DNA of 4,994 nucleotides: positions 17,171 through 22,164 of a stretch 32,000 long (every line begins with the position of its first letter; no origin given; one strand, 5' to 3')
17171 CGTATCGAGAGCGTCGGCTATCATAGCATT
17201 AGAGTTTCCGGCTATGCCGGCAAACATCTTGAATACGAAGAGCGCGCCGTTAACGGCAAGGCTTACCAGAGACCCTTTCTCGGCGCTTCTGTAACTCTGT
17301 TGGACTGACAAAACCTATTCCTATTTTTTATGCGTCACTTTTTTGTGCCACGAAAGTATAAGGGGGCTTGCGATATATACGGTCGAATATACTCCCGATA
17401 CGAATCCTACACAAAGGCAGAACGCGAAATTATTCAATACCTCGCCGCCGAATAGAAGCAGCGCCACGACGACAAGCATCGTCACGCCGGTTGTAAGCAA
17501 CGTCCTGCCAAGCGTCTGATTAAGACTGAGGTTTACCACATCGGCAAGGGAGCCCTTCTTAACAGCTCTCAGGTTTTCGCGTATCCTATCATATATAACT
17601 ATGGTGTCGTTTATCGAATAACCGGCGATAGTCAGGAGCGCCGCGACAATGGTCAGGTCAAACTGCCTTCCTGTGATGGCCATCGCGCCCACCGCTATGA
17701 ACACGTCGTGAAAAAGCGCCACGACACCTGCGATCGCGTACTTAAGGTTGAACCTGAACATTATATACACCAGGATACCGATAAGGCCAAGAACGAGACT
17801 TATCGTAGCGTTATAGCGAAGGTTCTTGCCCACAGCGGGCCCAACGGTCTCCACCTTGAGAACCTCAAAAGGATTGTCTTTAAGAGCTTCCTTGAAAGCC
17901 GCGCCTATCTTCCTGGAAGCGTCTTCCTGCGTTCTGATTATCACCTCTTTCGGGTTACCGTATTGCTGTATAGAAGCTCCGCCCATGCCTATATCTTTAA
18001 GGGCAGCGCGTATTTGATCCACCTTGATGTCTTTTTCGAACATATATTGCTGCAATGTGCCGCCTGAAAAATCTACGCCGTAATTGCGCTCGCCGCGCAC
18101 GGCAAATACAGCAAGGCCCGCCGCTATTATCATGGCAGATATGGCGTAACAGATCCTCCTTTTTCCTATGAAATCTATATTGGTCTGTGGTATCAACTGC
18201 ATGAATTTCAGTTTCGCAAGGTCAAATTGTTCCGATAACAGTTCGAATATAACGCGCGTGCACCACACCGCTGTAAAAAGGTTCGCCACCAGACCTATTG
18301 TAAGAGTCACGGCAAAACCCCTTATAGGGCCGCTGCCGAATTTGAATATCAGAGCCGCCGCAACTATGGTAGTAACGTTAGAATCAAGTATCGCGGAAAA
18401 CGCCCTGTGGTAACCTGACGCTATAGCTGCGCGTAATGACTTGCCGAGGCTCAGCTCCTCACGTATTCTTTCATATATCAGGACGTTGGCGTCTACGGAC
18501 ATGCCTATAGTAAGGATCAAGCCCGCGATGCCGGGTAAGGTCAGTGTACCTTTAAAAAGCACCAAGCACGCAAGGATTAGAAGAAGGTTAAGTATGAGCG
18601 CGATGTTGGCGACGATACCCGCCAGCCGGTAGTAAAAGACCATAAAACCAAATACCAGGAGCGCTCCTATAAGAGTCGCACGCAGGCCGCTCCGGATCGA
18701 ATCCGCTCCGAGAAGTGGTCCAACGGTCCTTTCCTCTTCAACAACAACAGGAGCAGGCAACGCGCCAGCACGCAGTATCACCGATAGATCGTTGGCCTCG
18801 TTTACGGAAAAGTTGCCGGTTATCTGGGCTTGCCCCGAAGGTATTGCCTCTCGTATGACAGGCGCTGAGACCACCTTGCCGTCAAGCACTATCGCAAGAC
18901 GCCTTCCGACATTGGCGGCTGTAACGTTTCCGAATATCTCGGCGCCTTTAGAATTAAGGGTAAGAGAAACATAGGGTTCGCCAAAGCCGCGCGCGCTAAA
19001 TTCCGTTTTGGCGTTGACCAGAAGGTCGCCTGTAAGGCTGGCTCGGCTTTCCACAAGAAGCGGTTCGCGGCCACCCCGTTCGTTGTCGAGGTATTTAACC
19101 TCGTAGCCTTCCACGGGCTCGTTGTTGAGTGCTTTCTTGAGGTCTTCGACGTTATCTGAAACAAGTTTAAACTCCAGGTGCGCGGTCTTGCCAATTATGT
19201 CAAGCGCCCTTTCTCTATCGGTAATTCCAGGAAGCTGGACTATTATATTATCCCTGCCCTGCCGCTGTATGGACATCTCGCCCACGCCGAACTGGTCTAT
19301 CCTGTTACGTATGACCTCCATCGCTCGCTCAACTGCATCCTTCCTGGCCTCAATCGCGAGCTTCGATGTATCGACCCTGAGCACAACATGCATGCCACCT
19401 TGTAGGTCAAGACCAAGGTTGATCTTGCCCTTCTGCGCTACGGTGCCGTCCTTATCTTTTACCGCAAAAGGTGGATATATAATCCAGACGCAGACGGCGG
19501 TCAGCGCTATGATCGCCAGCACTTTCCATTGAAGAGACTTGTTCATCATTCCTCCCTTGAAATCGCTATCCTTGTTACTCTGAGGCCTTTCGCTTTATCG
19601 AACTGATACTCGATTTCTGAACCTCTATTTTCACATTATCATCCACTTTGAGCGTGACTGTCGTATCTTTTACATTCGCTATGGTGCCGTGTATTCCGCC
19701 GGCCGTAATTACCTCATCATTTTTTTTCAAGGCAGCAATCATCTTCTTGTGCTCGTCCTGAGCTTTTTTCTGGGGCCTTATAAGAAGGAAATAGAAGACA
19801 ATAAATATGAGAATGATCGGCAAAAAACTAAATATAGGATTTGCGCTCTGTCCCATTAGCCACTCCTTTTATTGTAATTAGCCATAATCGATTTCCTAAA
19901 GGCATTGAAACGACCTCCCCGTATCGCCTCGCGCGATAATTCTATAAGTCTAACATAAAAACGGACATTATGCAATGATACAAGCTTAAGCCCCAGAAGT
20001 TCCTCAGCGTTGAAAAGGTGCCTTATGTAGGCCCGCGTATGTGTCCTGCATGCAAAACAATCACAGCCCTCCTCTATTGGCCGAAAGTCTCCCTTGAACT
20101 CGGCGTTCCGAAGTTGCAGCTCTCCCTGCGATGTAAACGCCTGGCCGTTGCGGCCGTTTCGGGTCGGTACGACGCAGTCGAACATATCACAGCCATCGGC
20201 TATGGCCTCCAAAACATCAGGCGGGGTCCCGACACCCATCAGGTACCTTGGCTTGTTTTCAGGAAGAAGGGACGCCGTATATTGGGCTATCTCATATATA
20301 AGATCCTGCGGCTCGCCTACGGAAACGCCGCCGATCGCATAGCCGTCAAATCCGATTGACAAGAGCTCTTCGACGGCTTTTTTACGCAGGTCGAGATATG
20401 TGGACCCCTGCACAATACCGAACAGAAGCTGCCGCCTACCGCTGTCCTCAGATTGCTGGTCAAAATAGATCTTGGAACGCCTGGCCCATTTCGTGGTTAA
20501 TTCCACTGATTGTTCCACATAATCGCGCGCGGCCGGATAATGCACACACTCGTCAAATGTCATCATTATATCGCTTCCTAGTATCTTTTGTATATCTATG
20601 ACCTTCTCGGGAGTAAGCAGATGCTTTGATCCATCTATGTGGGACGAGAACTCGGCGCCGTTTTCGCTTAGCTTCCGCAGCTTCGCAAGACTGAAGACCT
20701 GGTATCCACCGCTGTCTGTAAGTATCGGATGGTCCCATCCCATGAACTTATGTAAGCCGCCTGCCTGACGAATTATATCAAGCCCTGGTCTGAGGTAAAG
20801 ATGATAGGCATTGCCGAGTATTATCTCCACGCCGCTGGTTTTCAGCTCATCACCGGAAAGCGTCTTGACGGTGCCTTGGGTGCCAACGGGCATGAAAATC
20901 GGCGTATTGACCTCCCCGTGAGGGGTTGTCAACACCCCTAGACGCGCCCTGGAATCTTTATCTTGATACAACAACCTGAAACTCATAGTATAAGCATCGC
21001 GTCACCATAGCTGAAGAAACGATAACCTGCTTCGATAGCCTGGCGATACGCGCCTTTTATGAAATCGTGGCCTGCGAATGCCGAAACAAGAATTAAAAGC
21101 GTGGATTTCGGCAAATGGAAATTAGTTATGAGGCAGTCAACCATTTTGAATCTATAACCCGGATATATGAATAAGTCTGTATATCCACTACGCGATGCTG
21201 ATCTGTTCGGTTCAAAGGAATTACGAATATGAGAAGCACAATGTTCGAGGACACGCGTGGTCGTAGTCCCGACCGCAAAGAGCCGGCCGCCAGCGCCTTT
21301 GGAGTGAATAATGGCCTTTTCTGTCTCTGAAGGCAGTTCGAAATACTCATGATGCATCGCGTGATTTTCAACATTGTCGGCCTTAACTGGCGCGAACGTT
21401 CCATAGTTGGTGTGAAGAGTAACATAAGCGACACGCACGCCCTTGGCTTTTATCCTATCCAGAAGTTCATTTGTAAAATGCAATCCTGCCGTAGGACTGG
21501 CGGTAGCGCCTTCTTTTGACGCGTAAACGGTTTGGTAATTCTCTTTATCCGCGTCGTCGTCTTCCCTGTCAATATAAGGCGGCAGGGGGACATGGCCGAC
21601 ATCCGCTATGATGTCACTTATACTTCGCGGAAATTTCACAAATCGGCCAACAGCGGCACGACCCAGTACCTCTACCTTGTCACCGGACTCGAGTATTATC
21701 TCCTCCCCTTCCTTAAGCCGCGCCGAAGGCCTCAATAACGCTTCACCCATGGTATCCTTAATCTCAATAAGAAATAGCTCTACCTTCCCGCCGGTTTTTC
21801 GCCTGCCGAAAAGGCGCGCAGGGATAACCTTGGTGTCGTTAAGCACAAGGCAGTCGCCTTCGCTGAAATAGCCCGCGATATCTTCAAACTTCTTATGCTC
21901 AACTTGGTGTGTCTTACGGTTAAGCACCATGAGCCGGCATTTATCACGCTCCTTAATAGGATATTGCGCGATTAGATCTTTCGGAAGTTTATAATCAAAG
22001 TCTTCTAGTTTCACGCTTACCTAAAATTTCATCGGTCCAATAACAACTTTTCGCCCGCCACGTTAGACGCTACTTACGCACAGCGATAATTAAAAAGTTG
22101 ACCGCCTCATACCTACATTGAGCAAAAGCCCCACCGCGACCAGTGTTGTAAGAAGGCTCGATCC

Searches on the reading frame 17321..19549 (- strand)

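Call 25: search_protein_families(library=pfam, proteins=[window:17321-19549:-], max_evalue=0.0001)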
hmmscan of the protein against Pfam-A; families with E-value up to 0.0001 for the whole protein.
window:17321-19549:- (742 aa): 5 families
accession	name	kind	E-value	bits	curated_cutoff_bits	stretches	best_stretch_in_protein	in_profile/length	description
PF02355.23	SecD_SecF_C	-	7.1e-83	277.1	20.5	2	560-736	12-188/189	Protein export membrane protein SecD/SecF, C-terminal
PF22599.2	SecDF_P1_head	-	7.9e-38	129.3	27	1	160-266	9-114/114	SecDF, P1 head subdomain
PF21760.3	SecD_1st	-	4.3e-26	90.6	27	1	73-131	1-59/60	Protein translocase subunit SecDF, P1 domain, N-terminal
PF07549.19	Sec_GG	-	4.1e-10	39.3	20.3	1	43-62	8-27/28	SecD/SecF GG Motif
PF03176.21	MMPL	-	5.9e-05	22.6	20.5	1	302-428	159-292/333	MMPL family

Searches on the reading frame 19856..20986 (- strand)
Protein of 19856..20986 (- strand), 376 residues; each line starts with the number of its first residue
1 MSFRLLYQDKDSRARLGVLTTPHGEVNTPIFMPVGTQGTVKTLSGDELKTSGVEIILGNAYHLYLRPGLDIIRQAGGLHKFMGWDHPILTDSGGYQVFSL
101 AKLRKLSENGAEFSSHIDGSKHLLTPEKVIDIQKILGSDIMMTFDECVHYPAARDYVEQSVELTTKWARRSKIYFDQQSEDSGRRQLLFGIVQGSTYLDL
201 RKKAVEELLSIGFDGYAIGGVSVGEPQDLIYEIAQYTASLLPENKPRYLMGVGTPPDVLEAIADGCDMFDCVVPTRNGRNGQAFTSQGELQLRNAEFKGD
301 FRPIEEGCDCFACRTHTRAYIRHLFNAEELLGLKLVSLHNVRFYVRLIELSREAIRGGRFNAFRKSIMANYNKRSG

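Call 27: search_protein_families(library=pfam, proteins=[window:19856-20986:-], max_evalue=0.0001)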
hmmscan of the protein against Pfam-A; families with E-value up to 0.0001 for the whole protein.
window:19856-20986:- (376 aa): 1 family
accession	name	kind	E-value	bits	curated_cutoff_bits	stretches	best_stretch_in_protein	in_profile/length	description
PF01702.25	TGT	-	5.4e-162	539.3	26.3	1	13-372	2-356/357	Queuine tRNA-ribosyltransferase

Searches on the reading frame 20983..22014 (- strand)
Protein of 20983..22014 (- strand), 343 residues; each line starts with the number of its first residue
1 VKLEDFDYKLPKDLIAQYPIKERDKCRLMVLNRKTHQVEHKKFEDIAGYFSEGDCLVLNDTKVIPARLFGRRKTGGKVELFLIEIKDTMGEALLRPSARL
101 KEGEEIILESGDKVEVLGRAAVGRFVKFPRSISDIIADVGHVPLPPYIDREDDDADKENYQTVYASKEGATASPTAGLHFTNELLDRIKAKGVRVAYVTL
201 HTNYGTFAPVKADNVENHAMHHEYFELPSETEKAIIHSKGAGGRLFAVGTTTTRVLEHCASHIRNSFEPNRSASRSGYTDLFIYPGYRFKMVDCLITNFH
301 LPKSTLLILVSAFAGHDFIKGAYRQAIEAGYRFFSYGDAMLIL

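Call 27: search_protein_families(library=pfam, proteins=[window:20983-22014:-], max_evalue=0.0001)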
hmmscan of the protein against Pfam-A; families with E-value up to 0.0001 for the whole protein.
window:20983-22014:- (343 aa): 1 family
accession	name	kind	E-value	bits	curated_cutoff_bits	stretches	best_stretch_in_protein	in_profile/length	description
PF02547.20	Queuosine_synth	-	1.8e-131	438.5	25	1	3-342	1-322/322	Queuosine biosynthesis protein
